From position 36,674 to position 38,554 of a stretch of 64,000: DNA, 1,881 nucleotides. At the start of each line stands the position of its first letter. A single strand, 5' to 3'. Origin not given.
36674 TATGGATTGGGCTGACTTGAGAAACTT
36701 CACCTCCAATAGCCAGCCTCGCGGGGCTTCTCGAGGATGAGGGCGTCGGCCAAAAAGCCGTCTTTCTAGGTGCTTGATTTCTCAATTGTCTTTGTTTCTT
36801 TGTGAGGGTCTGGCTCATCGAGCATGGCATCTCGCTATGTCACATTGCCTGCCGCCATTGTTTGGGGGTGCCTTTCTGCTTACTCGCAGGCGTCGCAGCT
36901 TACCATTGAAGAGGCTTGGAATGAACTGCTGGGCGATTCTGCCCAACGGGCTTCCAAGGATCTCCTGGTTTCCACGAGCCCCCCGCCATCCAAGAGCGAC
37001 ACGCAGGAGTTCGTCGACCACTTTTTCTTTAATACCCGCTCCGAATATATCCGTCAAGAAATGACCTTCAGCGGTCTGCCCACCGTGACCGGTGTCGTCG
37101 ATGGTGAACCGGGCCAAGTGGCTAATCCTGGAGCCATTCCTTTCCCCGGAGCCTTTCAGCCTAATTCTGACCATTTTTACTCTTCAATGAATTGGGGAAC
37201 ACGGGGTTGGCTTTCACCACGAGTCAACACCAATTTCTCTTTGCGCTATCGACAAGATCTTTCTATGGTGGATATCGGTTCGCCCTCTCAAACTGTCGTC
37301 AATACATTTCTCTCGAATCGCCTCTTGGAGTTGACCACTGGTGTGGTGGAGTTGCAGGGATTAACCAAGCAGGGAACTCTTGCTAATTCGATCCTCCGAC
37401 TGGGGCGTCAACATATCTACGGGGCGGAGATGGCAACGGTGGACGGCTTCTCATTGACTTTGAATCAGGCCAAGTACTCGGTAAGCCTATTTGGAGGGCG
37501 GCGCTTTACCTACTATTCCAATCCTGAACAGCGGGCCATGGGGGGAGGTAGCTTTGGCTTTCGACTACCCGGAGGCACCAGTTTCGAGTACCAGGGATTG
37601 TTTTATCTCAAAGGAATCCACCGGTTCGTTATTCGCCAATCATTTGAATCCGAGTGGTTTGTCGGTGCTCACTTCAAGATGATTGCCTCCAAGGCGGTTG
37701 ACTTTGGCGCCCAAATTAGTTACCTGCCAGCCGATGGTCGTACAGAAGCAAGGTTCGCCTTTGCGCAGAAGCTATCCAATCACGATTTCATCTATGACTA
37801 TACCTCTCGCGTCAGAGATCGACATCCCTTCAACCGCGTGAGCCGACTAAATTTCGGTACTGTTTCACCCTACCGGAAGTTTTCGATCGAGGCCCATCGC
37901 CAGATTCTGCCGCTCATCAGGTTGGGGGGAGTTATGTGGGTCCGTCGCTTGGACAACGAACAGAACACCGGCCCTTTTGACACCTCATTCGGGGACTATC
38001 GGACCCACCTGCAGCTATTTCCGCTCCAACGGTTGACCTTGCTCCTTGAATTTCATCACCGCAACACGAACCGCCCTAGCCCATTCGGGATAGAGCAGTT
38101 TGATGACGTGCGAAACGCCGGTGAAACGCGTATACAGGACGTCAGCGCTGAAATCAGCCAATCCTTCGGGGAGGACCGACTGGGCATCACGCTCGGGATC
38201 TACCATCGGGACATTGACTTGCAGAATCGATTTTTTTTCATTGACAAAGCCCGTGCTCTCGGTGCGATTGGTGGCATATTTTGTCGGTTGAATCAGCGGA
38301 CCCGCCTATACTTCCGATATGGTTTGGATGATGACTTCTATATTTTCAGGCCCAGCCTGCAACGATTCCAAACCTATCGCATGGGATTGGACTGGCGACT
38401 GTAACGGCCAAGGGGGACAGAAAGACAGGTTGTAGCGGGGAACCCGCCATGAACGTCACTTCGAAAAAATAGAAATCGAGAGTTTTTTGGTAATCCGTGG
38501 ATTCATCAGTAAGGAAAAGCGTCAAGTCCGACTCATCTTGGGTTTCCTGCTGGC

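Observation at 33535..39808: Cytochrome - TPR - beta-barrel - cytochrome cluster resembling a porin-cytochrome electron conduit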

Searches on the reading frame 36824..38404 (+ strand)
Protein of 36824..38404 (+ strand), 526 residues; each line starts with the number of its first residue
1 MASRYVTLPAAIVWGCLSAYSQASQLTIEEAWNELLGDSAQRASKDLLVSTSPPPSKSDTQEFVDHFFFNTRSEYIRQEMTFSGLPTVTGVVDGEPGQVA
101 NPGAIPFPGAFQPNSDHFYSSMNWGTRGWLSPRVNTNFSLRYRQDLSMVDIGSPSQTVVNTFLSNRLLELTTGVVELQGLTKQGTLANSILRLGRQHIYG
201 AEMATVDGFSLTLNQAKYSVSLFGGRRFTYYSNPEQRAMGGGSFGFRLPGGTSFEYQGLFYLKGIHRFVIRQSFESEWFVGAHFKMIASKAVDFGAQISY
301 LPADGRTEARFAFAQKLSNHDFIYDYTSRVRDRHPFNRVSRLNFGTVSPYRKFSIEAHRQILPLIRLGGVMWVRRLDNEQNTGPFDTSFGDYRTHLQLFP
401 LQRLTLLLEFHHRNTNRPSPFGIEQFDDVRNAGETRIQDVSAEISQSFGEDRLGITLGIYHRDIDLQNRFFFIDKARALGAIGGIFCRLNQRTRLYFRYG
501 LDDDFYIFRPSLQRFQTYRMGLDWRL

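Call 8: search_protein_families(library=pfam, proteins=[window:36824-38404:+], max_evalue=0.01)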
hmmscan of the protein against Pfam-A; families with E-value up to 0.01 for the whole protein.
window:36824-38404:+ (526 aa): 0 families

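Call 9: search_protein_families(library=ncbifam, proteins=[window:36824-38404:+], max_evalue=0.01)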
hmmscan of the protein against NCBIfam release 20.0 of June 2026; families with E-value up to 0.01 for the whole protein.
window:36824-38404:+ (526 aa): 0 families

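Call 11: find_homologous_proteins(query=window:36824-38404:+)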
Query window:36824-38404:+ (526 aa): 100 proteins with E <= 0.001 among 8000 candidates.
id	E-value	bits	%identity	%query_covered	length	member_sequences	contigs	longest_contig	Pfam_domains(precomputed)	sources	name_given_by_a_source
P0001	0.0e+0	1212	100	100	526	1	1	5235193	-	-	-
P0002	1.9e-283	959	77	100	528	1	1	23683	-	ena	-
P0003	1.1e-273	927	76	100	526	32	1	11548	-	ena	-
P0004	9.0e-258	874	72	100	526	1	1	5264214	-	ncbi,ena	-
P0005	4.2e-257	872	71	100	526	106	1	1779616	-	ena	-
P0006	1.1e-250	851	70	100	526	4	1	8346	-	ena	-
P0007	4.8e-186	637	55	99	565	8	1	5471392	-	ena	-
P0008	2.1e-180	619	54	95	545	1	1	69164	-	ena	-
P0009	2.2e-179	615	54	96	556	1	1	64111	-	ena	-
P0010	2.4e-179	615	54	96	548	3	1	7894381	-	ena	-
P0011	9.4e-177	607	51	100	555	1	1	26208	-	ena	-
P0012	2.8e-176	605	51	95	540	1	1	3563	-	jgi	jgi:hypothetical protein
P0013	9.8e-175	600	51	97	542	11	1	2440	-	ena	-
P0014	1.2e-174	600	51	100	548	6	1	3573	-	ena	-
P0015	2.8e-173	595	52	95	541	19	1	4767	-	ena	-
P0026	5.1e-150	519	45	99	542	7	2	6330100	-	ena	-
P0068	1.3e-133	464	40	98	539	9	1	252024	-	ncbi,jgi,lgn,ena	jgi:hypothetical protein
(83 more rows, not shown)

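Call 12: find_encoding_contigs(protein=P0007, flank=8000, max_places=2)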
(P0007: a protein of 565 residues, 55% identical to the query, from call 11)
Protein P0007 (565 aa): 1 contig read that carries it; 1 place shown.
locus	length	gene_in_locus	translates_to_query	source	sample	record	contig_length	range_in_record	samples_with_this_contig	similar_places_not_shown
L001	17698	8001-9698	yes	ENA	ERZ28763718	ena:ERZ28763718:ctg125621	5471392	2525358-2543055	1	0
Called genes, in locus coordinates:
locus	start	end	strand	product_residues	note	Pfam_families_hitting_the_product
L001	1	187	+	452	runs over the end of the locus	PF05345:He_PIG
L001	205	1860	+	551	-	PF19190:BACON_2 (faint)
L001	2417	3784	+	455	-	PF00211:Guanylate_cyc (weak)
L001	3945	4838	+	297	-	-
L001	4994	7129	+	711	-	PF14522:Cytochrome_C7 (faint)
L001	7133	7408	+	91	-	-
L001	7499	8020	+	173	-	PF13174:TPR_6 (faint), PF13176:TPR_7 (faint), PF13428:TPR_14 (faint), PF13432:TPR_16 (faint)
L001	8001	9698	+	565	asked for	-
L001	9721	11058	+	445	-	PF02085:Cytochrom_CIII (faint), PF14537:Cytochrom_c3_2 (faint), PF22113:Mtrc-MtrF_II-IV_dom, PF14522:Cytochrome_C7 (weak)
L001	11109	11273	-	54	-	-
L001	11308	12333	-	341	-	-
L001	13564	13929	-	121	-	PF00034:Cytochrom_C, PF13442:Cytochrome_CBB3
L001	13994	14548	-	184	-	PF00027:cNMP_binding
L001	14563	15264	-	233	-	PF03264:Cytochrom_NNT, PF14522:Cytochrome_C7 (faint), PF14537:Cytochrom_c3_2 (faint)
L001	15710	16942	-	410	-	PF00665:rve (faint)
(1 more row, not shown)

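Call 13: find_encoding_contigs(protein=P0026, flank=8000, max_places=2)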
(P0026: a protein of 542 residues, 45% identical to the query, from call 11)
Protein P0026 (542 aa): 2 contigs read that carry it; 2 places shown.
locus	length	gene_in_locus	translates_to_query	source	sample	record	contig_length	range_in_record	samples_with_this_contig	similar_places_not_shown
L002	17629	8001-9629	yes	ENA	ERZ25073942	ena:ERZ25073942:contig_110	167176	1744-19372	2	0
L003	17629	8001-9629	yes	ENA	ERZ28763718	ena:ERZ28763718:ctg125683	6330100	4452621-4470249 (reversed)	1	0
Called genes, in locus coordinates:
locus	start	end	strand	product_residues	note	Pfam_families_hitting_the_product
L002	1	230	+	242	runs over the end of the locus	PF03264:Cytochrom_NNT, PF09699:Paired_CXXCH_1 (faint), PF22113:Mtrc-MtrF_II-IV_dom (faint), PF14537:Cytochrom_c3_2 (faint)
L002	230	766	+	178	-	PF00027:cNMP_binding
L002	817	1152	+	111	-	PF00034:Cytochrom_C, PF13442:Cytochrome_CBB3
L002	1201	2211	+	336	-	PF16697:Yop-YscD_cpl, PF00498:FHA, PF00211:Guanylate_cyc (weak)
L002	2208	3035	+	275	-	PF00753:Lactamase_B (weak), PF12706:Lactamase_B_2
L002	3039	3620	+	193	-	-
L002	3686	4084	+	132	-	PF20586:DUF6788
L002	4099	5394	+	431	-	PF06782:UPF0236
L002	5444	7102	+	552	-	-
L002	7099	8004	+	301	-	PF13181:TPR_8 (faint), PF07719:TPR_2 (faint), PF13432:TPR_16 (faint), PF14559:TPR_19 (faint)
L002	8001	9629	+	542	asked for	-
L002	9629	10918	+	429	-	PF02085:Cytochrom_CIII (faint), PF14537:Cytochrom_c3_2 (faint), PF22113:Mtrc-MtrF_II-IV_dom, PF14522:Cytochrome_C7 (weak)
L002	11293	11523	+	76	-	-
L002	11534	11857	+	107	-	-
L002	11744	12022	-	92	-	-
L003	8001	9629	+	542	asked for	-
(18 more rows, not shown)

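Call 14: find_encoding_contigs(protein=P0068, flank=8000, max_places=2)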
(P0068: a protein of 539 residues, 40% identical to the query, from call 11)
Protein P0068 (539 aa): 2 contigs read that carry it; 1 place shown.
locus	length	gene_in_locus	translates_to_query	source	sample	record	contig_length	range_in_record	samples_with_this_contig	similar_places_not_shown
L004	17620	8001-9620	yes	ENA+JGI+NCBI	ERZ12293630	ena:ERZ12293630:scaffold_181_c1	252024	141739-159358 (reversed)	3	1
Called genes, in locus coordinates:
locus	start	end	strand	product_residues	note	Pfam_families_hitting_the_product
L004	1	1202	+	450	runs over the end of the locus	PF00696:AA_kinase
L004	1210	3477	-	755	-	PF13442:Cytochrome_CBB3 (faint), PF07626:PSD3, PF07637:PSD5, PF07631:PSD4, PF07627:PSCyt3, PF07624:PSD2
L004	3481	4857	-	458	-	PF07586:HXXSHH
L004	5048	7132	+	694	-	-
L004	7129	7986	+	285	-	-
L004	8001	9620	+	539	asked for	-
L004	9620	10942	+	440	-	PF02085:Cytochrom_CIII (faint), PF14537:Cytochrom_c3_2 (faint), PF14522:Cytochrome_C7 (weak), PF22113:Mtrc-MtrF_II-IV_dom, PF14522:Cytochrome_C7 (weak)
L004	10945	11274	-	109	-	PF00034:Cytochrom_C, PF13442:Cytochrome_CBB3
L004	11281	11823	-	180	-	PF00027:cNMP_binding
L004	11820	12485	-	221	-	PF03264:Cytochrom_NNT (weak), PF14537:Cytochrom_c3_2 (faint)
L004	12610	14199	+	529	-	PF00070:Pyr_redox (faint), PF07992:Pyr_redox_2, PF22366:NDH2_C, PF00027:cNMP_binding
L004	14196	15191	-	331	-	PF16697:Yop-YscD_cpl, PF00498:FHA, PF00211:Guanylate_cyc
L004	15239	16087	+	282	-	PF12706:Lactamase_B_2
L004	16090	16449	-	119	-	PF01451:LMWPc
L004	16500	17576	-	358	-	PF01758:SBF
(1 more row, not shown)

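Call 16: search_solved_structures(query=window:36824-38404:+, max_evalue=10)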
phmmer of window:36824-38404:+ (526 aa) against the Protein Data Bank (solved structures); distinct sequences matched with E-value up to 10: 1.
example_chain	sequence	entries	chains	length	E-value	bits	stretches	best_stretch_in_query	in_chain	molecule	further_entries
8dq3_A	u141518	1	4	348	0.36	12.5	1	194-243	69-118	Ribonucleoside-diphosphate reductase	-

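Call 30: predict_structure(alignment_id=A1)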
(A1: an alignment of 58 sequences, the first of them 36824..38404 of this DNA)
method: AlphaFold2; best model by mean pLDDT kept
length: 526 residues; sequences in the alignment: 58
mean_pLDDT: 76.2   pTM: 0.69
mean pLDDT of the five models: 76.2, 75.8, 75.7, 72.4, 70.0
residues with pLDDT >= 90: 200; 70-90: 184; 50-70: 59; < 50: 83
segments of 3 or more residues with pLDDT < 50: 1-58, 326-344, 506-508
pLDDT, mean of each block of 10 residues (from residue 1): 34 25 28 30 25 36 77 92 68 75 71 87 88 89 84 66 75 89 83 85 82 89 82 64 90 90 87 88 92 94 89 91 51 38 63 94 92 91 82 94 92 88 68 86 91 92 80 79 93 93 57 83 93
secondary structure, 60 per line:
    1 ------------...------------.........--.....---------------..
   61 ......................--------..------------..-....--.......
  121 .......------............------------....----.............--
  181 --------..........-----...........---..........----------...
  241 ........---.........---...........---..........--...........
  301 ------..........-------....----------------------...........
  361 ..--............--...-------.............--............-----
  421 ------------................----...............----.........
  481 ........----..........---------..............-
elements in order: H28-36 H39-43 H59-66 E67-82 H108-111 E114-127 E134-145 H158-161 E166-178 E189-198 E204-214 E218-227 E238-248 E252-260 E264-274 E278-287 E290-300 E307-316 H324-327 E350-362 E365-376 E389-401 E404-415 E433-448 E453-467 E472-488 E493-502 E512-525

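Call 33: fold_search(model_id=the predicted structure, library=pdb)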
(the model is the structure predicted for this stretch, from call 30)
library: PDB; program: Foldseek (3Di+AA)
matches with E <= 10: 865; with E <= 0.001: 298
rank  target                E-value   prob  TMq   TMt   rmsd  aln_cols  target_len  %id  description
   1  9fy9_D                1.4e-10  1.00  0.49  0.39   7.8       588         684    8  Cryo-EM structure of the type 1 chaperone-usher pilus FimD-tip complex (FimDHGFC) - Conformer 1 (released 2025-06-04)
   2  5ldt_A                2.0e-10  1.00  0.38  0.47  13.3       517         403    8  Crystal Structures of MOMP from Campylobacter jejuni (released 2016-10-26)
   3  3ohn_A                6.4e-10  1.00  0.52  0.57   6.7       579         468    8  Crystal structure of the FimD translocation domain (released 2011-06-01)
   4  7vtz                  1.8e-09  1.00  0.39  0.46  15.5       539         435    8  Chitoporin from Escherichia coli (released 2022-11-09)
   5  9fw9_D                2.3e-09  1.00  0.44  0.35  14.4       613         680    9  Cryo-EM structure of the type 1 pilus assembly platform as part of the FimA-bound chaperone-usher pilus complex (FimDH (released 2025-06-04)
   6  3rfz_E                2.7e-09  1.00  0.51  0.36   6.6       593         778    8  Crystal structure of the FimD usher bound to its cognate FimC:FimH substrate (released 2011-06-01)
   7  7vu2                  2.8e-09  1.00  0.38  0.44  13.4       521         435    8  Chitoporin from Serratia marcescens (released 2022-11-09)
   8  3rfz_B                4.4e-09  1.00  0.50  0.36   6.6       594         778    8  Crystal structure of the FimD usher bound to its cognate FimC:FimH substrate (released 2011-06-01)
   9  2vqi_B                5.3e-09  1.00  0.42  0.46  12.7       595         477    8  Structure of the P pilus usher (PapC) translocation pore (released 2008-05-27)
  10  8q2o                  7.5e-09  1.00  0.33  0.37  15.4       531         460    9  Structure of alginate transporter AlgE from P. aeruginosa PAO1 by using Se-MAG for the the lipid cubic phase crystalliza (released 2024-05-15)
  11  4afk                  7.8e-09  1.00  0.33  0.38  15.1       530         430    9  In meso structure of alginate transporter, AlgE, from Pseudomonas aeruginosa, PAO1 (released 2013-02-06)
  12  3rbh_D                9.0e-09  1.00  0.34  0.41  14.0       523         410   10  Structure of alginate export protein AlgE from Pseudomonas aeruginosa (released 2011-07-27)
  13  8rqp                  9.0e-09  1.00  0.34  0.37  14.9       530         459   10  In meso structure of the alginate exporter, AlgE, from Pseudomonas aeruginosa in 7.10 monoacylglycerol (released 2024-04-03)
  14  4xnk                  1.0e-08  1.00  0.33  0.40  14.4       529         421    8  X-ray structure of AlgE1 (released 2015-06-03)
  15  5ldv                  1.2e-08  1.00  0.36  0.45  13.6       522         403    8  Crystal Structures of MOMP from Campylobacter jejuni (released 2016-10-26)
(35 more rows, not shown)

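Call 34: find_related_loci(query=A1, collection=genome_contigs, flank=10000)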
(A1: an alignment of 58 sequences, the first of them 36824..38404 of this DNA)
Query A1 (526 aa) in genome_contigs; peptide patterns used: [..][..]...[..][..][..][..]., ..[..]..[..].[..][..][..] (x = any residue, [..] = any of these).
105 stretches matched a pattern; 86 encode a relative of the query (tblastn E <= 1e-3); the best 80 are kept; 79 distinct loci.
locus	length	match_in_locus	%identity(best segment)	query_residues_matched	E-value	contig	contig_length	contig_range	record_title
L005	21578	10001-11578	75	1-526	0e+0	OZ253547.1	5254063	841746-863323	MAG: Candidatus Versatilivorator sp. isolate 027cd1c3-4ec4-432d-9d93-376aaa34f9fd genome assembly, chromosome: 1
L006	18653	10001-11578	72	1-526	0e+0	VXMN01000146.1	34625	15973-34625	MAG: Acidobacteria bacterium isolate SB0661_bin_38 NODE_1238_length_34625_cov_20.199942, whole genome shotgun sequence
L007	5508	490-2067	72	1-526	0e+0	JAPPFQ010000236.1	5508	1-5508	MAG: Acidobacteriota bacterium isolate RHO1_bin_34 NODE_15603_length_5508_cov_4.017055, whole genome shotgun sequence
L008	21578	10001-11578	72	1-526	0e+0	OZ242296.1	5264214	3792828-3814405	MAG: Candidatus Versatilivorator sp. isolate 70151110-fafd-468e-a177-3adff467d788 genome assembly, chromosome: 1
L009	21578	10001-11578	71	1-526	0e+0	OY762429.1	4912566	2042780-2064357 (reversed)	MAG: Terriglobia bacterium isolate aa40cff0-ace7-4b53-8087-0ef5d3f4acaf genome assembly, chromosome: 1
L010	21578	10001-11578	71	1-526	0e+0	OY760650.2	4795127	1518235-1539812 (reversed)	MAG: Terriglobia bacterium isolate 5d79d33f-5ea2-468b-941e-0445094ce055 genome assembly, chromosome: 1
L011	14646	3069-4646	71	1-526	0e+0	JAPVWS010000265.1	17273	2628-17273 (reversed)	MAG: Candidatus Versatilivorator vitaminiformans isolate m_rhlh7 Seq265, whole genome shotgun sequence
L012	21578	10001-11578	71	1-526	0e+0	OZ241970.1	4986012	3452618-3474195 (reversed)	MAG: Candidatus Versatilivorator sp. isolate cab9fe59-187a-48cc-98ea-4e9e5a22d3a3 genome assembly, chromosome: 1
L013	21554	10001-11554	55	10-525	0e+0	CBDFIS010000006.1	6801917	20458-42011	MAG: Bryobacterales bacterium isolate bc932d13-f3e1-476a-a82d-8314761e2f96 genome assembly, contig: contig_6, whole geno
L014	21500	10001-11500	52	28-525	6e-178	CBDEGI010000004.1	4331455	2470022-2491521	MAG: Bryobacterales bacterium isolate 10a21c94-7eb8-427e-b2a2-b5379825a615 genome assembly, contig: contig_4, whole geno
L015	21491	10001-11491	53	31-525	1e-177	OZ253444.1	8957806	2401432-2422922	MAG: Bryobacterales bacterium isolate 3cac0922-cef3-4e6b-989c-161c3111d54d genome assembly, chromosome: 1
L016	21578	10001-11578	77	1-526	0e+0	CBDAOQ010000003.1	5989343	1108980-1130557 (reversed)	MAG: Candidatus Versatilivorator sp. isolate 6a61018a-c988-4e23-9d40-021d3d713c5d genome assembly, contig: contig_3, who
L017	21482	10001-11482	47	32-525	4e-158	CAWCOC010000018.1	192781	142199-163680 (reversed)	MAG: Terriglobia bacterium isolate MFD04944.bin.1.270 genome assembly, contig: contig_81533, whole genome shotgun sequen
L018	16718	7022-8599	71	1-526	0e+0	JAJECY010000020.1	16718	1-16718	MAG: Acidobacteria bacterium isolate jk18xAbins.46 k141_1553708, whole genome shotgun sequence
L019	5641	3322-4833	47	24-525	5e-159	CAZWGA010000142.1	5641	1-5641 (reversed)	MAG TPA_asm: uncultured Solibacteraceae bacterium isolate SRP273308_co1_25 genome assembly, contig: NODE_26936_length_56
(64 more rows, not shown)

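Call 54: search_protein_families(library=pfam, alignment_id=A1, max_evalue=10)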
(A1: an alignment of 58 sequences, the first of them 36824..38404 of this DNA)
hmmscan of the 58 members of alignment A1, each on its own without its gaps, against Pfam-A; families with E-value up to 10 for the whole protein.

A. member 1, window:36824-38404:+ (526 aa): 0 families

B. families by the number of members that match (of 58 scanned): 8 families
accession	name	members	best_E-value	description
PF20841.2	NtrZ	2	0.012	NtrZ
PF15276.11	PP1_bind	1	0.018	Protein phosphatase 1 binding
PF19865.4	DUF6338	1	0.041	Family of unknown function (DUF6338)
PF24890.1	ALN_composite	1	0.2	Allantoinase, composite domain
PF24735.1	DUF7686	1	0.21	Domain of unknown function (DUF7686)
PF01725.21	Ham1p_like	1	0.26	Ham1 family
PF10310.14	DUF5427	1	0.57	Family of unknown function (DUF5427)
PF13505.12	OMP_b-brl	1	2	Outer membrane protein beta-barrel domain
